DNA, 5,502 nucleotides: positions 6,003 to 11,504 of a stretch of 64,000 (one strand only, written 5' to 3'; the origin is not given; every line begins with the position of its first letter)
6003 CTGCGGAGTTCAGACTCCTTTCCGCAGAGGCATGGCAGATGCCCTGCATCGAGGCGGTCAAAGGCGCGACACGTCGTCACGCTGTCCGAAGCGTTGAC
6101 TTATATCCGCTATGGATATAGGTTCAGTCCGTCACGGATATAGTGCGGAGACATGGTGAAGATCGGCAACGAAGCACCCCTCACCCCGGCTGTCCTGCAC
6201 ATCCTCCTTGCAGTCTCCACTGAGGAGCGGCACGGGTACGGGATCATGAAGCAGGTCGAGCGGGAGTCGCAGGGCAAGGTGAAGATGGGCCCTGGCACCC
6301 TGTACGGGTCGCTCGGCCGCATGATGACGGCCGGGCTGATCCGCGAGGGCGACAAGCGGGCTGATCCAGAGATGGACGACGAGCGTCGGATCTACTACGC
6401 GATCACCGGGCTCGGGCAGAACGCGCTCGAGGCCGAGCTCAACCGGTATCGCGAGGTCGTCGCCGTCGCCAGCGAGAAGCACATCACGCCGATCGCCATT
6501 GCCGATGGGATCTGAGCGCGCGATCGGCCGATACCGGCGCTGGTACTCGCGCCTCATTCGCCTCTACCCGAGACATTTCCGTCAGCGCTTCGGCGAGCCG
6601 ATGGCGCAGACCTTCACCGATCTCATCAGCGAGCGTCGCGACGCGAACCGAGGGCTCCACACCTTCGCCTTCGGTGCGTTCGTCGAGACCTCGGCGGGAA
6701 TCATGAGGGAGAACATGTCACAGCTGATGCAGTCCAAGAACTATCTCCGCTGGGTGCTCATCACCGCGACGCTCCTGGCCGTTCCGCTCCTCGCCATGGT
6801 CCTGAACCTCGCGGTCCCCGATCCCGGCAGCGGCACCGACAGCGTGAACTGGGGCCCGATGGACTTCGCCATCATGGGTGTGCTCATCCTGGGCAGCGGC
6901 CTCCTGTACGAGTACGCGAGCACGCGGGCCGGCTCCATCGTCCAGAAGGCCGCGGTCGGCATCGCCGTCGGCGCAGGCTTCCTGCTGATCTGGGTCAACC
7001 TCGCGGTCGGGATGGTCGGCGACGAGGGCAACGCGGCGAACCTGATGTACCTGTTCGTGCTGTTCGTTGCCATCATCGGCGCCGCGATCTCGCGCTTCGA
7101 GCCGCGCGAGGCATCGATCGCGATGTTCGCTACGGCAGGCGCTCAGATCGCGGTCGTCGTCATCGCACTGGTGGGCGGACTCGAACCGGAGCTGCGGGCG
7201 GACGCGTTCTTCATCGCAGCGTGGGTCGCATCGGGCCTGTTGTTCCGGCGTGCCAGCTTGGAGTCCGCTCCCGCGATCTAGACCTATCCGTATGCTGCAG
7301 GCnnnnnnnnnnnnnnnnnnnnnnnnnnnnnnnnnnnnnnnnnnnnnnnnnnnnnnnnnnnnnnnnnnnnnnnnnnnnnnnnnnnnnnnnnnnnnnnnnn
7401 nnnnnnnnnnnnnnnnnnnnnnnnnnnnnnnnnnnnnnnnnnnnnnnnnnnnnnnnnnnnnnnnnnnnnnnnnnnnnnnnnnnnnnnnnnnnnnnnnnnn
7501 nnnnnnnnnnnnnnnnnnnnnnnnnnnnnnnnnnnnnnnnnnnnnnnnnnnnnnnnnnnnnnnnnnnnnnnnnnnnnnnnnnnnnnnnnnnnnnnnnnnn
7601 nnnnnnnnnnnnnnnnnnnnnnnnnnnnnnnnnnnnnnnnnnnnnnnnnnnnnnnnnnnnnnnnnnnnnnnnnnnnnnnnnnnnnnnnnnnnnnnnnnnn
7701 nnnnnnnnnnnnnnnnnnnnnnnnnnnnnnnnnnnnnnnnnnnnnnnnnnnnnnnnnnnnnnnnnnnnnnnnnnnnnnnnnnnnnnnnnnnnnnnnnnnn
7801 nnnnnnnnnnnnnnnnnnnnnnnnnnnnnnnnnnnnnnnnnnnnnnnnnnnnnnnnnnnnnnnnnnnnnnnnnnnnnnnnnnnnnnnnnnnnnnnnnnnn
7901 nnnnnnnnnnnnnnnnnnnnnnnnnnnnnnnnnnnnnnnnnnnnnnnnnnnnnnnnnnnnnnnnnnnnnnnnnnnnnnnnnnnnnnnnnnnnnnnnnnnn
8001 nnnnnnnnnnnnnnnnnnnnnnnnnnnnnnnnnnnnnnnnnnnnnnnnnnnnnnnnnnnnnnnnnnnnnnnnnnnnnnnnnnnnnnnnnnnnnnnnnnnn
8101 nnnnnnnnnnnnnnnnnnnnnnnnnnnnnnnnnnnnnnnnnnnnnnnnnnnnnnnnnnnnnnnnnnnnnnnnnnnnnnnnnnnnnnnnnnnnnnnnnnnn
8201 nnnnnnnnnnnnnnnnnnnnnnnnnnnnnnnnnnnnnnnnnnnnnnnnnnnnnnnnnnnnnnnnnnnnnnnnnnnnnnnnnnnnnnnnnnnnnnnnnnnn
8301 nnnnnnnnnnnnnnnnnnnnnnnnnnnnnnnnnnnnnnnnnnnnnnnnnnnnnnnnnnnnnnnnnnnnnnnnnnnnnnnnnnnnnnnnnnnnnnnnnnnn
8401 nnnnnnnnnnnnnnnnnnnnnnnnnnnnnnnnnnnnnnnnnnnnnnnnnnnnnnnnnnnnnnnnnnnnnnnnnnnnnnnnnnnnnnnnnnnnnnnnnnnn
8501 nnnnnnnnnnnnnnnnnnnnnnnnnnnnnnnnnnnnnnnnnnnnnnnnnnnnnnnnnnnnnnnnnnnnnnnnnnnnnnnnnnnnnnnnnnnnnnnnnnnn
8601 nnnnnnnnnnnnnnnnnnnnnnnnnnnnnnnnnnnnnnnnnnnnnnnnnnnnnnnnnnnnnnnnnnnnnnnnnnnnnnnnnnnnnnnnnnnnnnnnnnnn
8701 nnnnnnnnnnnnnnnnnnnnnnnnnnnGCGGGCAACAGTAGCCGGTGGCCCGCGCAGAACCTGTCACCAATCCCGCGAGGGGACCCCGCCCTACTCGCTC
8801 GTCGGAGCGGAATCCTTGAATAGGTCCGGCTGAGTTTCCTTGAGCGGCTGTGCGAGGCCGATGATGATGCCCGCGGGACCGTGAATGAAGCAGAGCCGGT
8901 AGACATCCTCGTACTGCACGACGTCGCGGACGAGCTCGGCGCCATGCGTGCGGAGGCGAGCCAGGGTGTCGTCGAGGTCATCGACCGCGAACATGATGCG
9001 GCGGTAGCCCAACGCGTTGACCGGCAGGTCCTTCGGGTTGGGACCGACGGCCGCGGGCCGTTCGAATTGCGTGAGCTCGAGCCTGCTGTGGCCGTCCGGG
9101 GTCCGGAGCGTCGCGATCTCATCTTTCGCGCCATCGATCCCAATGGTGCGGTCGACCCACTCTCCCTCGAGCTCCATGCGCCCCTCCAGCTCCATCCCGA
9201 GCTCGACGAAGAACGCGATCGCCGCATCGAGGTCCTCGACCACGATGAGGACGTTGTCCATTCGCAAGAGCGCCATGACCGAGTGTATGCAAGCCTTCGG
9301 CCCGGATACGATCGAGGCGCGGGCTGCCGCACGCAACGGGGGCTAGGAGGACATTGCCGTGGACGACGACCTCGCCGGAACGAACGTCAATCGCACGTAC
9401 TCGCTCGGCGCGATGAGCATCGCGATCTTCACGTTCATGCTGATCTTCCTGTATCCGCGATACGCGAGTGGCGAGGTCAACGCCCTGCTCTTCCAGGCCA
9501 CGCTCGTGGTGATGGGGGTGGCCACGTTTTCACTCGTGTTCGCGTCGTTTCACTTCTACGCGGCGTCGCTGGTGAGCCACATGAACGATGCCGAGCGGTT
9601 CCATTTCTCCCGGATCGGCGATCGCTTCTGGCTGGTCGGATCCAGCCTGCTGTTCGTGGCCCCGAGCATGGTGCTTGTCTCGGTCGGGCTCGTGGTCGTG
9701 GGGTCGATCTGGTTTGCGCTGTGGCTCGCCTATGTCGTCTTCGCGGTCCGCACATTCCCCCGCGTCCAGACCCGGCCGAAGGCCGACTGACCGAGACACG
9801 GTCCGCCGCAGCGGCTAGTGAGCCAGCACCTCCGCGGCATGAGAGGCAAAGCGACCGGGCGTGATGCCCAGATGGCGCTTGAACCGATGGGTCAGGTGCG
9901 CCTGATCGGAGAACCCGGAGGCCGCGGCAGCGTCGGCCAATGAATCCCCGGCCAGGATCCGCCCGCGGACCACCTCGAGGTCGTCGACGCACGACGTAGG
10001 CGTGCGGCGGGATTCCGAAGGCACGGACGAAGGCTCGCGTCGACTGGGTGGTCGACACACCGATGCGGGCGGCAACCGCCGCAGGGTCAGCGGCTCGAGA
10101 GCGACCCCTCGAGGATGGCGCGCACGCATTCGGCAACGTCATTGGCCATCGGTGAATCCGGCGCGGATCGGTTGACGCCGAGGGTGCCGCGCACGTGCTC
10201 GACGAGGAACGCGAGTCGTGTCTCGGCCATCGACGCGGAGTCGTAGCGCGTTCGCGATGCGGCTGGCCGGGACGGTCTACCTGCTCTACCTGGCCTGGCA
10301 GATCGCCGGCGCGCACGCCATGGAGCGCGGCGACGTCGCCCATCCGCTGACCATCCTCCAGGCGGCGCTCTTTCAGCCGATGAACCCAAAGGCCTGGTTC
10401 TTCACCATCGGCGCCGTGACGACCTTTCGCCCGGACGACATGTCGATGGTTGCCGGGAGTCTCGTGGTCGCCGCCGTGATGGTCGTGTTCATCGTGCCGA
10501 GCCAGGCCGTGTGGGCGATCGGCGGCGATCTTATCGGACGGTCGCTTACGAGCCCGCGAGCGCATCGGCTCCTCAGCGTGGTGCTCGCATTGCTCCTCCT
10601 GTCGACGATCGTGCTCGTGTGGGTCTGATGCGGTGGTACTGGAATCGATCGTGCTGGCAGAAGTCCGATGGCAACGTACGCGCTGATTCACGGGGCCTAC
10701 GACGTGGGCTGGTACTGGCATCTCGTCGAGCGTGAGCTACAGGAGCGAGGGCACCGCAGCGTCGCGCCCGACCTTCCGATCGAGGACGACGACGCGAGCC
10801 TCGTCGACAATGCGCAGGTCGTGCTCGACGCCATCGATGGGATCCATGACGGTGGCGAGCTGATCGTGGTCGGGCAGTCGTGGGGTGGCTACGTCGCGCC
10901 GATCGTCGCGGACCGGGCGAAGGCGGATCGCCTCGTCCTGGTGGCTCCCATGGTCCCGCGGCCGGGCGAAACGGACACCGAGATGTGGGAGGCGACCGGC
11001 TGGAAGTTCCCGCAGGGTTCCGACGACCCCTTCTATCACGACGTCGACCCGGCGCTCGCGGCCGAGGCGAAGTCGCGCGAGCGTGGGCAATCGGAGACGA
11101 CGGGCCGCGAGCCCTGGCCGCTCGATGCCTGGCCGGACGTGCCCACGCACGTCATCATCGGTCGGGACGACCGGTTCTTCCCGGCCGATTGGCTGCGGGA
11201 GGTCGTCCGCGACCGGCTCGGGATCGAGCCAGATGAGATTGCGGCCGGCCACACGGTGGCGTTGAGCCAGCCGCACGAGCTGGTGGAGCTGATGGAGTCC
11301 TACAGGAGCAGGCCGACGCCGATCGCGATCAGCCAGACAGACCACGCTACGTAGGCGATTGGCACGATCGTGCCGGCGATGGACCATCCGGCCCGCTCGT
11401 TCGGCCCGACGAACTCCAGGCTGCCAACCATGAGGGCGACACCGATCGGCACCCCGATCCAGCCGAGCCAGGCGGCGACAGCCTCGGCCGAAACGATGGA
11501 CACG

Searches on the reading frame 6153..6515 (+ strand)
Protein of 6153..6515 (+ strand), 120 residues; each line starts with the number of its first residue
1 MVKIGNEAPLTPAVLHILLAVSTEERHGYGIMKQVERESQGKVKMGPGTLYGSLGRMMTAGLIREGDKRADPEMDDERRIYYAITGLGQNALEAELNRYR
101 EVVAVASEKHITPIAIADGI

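Call 48: search_protein_families(library=pfam, proteins=[window:6153-6515:+])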
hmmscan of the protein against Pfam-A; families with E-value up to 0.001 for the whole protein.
window:6153-6515:+ (120 aa): 1 family
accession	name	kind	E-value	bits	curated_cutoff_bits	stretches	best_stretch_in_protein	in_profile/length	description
PF03551.20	PadR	-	8.2e-14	51.8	27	1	17-93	1-74/75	Transcriptional regulator PadR-like family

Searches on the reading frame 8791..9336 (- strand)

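Call 48: search_protein_families(library=pfam, proteins=[window:8791-9336:-])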
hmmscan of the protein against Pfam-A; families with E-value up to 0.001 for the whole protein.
window:8791-9336:- (181 aa): 3 families
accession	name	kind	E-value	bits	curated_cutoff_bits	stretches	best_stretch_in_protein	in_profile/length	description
PF00903.31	Glyoxalase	-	5.3e-12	46.6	20.6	1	26-159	2-119/121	Glyoxalase/Bleomycin resistance protein/Dioxygenase superfamily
PF13669.12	Glyoxalase_4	-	1.2e-08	35.7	27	1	29-150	3-109/109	Glyoxalase/Bleomycin resistance protein/Dioxygenase superfamily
PF22677.2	Ble-like_N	-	0.00042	20.5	24.5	1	28-52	4-29/41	Bleomycin resistance protein-like N-terminal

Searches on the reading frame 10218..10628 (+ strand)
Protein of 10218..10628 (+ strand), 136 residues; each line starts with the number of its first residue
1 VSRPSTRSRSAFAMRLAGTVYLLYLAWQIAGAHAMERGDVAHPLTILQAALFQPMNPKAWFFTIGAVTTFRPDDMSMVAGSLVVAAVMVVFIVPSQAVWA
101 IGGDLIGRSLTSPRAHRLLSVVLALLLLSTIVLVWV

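Call 48: search_protein_families(library=pfam, proteins=[window:10218-10628:+])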
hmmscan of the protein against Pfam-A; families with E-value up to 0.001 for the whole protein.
window:10218-10628:+ (136 aa): 1 family
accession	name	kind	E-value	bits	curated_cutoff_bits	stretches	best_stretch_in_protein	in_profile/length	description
PF01810.24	LysE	-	2.3e-06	27.7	25.6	1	14-128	62-183/193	LysE type translocator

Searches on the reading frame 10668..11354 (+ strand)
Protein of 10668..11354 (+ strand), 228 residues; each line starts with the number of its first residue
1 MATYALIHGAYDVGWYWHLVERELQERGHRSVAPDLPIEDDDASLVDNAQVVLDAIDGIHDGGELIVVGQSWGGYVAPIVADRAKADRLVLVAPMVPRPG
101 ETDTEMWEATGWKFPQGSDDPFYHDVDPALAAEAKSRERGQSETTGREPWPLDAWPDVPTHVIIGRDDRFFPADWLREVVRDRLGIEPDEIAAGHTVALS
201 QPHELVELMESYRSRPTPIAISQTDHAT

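Call 48: search_protein_families(library=pfam, proteins=[window:10668-11354:+])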
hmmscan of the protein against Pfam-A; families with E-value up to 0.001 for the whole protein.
window:10668-11354:+ (228 aa): 3 families
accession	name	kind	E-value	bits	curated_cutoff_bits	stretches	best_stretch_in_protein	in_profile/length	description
PF12697.13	Abhydrolase_6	-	7.8e-20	72.9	26.3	1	6-207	3-216/217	Alpha/beta hydrolase family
PF00561.26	Abhydrolase_1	-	1.2e-07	32.1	25.8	1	6-117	5-123/245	alpha/beta hydrolase fold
PF12146.15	Hydrolase_4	-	3.8e-06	26.8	27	1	43-97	56-112/239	Serine aminopeptidase, S33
